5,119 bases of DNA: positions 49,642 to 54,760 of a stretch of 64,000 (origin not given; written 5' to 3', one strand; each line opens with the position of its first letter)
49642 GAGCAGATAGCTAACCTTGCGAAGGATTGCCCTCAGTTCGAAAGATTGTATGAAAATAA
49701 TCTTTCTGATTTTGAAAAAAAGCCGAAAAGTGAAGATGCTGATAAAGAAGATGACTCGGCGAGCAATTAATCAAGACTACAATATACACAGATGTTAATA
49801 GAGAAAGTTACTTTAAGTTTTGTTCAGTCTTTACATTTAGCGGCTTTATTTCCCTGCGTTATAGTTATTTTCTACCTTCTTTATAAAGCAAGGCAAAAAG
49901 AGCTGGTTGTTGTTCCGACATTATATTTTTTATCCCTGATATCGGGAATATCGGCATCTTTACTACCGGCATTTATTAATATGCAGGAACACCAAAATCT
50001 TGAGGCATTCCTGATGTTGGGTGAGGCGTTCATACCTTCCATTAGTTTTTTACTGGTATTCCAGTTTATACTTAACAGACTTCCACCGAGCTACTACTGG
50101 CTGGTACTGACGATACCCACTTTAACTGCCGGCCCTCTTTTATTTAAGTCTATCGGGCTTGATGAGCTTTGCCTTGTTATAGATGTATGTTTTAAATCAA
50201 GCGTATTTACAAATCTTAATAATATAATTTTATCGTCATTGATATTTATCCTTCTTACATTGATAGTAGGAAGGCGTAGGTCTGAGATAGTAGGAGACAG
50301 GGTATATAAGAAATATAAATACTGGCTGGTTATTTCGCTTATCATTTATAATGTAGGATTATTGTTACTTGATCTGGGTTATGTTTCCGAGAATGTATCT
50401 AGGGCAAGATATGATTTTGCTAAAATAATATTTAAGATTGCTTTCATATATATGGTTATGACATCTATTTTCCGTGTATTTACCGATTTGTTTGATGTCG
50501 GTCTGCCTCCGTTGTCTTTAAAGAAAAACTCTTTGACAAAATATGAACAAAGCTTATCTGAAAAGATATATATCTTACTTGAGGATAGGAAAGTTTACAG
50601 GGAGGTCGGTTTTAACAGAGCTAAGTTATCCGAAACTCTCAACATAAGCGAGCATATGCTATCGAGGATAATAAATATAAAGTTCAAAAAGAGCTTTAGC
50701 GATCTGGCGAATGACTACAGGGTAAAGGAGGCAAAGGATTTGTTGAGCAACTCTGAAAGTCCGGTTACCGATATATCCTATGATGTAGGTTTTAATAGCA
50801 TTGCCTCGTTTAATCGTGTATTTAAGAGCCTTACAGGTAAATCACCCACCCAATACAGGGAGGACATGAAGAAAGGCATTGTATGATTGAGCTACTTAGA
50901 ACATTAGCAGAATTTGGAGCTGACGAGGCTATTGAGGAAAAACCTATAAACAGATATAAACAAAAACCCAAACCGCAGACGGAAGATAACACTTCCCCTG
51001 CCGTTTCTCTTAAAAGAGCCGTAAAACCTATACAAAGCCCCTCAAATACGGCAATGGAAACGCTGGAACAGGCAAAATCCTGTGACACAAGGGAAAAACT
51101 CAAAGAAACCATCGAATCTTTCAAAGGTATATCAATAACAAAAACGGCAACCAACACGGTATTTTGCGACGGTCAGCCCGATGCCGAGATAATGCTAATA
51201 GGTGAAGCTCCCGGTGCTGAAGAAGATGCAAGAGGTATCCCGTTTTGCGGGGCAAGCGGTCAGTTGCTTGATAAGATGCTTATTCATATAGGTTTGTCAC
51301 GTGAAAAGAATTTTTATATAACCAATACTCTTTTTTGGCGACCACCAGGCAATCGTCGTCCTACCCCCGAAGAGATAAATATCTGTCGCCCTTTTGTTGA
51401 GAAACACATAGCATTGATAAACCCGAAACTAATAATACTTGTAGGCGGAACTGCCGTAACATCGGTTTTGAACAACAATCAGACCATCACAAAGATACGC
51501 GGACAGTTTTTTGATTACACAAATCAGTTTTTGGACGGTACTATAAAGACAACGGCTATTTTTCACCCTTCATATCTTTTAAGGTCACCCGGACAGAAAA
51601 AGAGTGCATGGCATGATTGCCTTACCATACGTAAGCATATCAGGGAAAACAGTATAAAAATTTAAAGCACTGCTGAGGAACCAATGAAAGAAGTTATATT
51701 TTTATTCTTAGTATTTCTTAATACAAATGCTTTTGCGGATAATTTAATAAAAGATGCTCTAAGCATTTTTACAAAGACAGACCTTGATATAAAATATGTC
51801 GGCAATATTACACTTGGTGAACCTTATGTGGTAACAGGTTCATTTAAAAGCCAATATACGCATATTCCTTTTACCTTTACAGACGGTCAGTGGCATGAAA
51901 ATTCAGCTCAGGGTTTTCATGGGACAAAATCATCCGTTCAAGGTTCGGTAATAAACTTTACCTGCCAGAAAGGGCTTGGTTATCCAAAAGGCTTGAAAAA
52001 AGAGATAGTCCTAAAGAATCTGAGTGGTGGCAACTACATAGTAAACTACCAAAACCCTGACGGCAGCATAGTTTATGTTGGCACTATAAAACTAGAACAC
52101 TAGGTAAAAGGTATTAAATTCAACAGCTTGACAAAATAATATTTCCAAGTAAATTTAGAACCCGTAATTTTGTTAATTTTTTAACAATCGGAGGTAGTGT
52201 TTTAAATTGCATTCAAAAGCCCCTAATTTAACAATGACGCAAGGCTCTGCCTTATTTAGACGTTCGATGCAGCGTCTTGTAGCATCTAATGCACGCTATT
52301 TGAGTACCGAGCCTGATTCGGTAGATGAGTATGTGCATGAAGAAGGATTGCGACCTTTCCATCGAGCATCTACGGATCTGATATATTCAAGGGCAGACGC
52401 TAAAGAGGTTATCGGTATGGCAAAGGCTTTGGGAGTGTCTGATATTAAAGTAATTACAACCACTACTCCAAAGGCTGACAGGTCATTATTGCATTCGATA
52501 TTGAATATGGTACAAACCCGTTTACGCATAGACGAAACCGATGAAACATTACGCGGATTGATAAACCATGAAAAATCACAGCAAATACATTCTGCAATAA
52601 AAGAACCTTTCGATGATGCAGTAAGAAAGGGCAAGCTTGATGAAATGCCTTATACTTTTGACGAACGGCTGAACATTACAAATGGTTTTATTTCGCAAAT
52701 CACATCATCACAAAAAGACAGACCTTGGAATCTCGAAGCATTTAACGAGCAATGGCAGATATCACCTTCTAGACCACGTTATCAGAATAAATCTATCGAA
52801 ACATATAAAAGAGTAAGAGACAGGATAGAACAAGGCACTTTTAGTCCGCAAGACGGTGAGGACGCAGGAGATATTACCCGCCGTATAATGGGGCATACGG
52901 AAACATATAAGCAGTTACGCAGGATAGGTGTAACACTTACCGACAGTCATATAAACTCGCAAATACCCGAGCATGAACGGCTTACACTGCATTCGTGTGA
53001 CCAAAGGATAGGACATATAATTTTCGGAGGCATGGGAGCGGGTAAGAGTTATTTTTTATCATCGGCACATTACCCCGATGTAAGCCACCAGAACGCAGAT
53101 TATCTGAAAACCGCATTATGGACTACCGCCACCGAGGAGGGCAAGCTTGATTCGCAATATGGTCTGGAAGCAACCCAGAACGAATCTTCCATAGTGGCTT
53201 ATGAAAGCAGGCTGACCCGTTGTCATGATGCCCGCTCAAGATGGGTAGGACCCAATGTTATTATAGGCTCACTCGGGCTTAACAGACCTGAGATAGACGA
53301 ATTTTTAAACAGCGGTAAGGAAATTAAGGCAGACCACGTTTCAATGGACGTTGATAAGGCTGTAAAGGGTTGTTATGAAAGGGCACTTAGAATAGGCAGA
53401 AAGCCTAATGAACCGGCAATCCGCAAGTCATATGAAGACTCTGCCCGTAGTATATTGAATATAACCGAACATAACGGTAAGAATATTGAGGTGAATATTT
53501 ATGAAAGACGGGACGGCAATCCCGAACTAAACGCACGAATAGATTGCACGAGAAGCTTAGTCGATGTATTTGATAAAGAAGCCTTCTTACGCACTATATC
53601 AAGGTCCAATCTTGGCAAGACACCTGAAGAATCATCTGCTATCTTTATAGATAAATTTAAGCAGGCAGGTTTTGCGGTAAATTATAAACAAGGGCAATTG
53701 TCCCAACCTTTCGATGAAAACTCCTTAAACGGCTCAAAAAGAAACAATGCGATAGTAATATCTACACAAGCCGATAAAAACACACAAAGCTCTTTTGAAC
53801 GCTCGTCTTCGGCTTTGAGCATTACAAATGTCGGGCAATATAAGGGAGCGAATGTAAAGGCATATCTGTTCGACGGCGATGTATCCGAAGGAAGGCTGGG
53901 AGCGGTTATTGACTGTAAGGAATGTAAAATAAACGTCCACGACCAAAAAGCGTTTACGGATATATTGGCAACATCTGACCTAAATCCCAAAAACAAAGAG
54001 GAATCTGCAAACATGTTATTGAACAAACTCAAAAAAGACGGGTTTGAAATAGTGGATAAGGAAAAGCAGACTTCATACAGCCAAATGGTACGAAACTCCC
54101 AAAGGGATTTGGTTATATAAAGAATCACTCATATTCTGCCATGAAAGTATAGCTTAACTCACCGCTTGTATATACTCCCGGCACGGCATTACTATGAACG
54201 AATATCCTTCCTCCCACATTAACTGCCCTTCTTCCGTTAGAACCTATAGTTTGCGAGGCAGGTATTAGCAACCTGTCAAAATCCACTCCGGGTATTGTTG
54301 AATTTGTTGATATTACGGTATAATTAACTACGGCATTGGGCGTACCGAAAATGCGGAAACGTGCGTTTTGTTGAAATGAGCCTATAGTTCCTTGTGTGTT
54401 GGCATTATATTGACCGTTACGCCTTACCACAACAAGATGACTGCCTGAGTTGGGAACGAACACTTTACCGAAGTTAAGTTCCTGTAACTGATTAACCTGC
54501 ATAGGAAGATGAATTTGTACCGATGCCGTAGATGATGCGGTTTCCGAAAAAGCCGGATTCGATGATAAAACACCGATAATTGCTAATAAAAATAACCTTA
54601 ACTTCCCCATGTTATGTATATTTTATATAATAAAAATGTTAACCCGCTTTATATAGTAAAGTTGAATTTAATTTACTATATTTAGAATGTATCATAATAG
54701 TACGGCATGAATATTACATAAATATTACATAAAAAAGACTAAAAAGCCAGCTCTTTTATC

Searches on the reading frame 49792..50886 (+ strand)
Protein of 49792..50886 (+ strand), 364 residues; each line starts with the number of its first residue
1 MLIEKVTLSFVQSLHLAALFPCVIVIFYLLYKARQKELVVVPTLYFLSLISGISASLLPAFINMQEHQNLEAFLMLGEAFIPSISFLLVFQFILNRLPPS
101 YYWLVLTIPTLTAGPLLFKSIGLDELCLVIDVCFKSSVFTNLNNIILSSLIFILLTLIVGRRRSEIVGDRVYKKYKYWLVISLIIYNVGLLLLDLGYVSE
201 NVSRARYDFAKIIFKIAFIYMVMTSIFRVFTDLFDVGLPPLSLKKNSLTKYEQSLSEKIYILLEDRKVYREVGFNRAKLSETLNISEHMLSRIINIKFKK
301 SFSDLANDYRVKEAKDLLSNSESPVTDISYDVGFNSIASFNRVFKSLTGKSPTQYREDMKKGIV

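Call 29: search_protein_families(library=pfam, proteins=[window:49792-50886:+], max_evalue=0.00001)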
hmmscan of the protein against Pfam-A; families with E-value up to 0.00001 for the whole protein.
window:49792-50886:+ (364 aa): 2 families
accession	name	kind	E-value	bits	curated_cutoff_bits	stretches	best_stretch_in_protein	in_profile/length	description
PF12833.13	HTH_18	-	1.6e-19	70.4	33.6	1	279-357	1-79/80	Helix-turn-helix domain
PF00165.29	HTH_AraC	-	1.3e-08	35.1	26.6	1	321-356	7-41/42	Bacterial regulatory helix-turn-helix proteins, AraC family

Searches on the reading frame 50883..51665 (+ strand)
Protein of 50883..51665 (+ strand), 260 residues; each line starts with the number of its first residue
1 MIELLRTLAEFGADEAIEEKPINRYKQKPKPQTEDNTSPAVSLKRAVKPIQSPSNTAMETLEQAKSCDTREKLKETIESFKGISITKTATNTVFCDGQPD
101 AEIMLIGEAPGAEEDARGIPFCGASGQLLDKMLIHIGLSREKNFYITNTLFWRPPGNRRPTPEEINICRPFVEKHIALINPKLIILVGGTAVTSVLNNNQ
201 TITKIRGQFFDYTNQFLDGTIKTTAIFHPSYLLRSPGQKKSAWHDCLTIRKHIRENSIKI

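Call 32: search_protein_families(library=pfam, proteins=[window:50883-51665:+], max_evalue=0.01)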
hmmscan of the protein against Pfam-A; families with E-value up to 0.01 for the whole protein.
window:50883-51665:+ (260 aa): 1 family
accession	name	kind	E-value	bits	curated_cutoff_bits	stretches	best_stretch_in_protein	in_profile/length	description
PF03167.25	UDG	-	1.2e-34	119.9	24.3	1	96-243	3-137/141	Uracil DNA glycosylase superfamily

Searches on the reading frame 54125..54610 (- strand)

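Call 32: search_protein_families(library=pfam, proteins=[window:54125-54610:-], max_evalue=0.01)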
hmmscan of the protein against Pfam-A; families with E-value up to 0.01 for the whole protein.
window:54125-54610:- (161 aa): 1 family
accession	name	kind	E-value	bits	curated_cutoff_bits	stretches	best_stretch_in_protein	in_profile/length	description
PF14352.11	DUF4402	-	2.2e-11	45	25.2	1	38-151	2-122/129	Domain of unknown function (DUF4402)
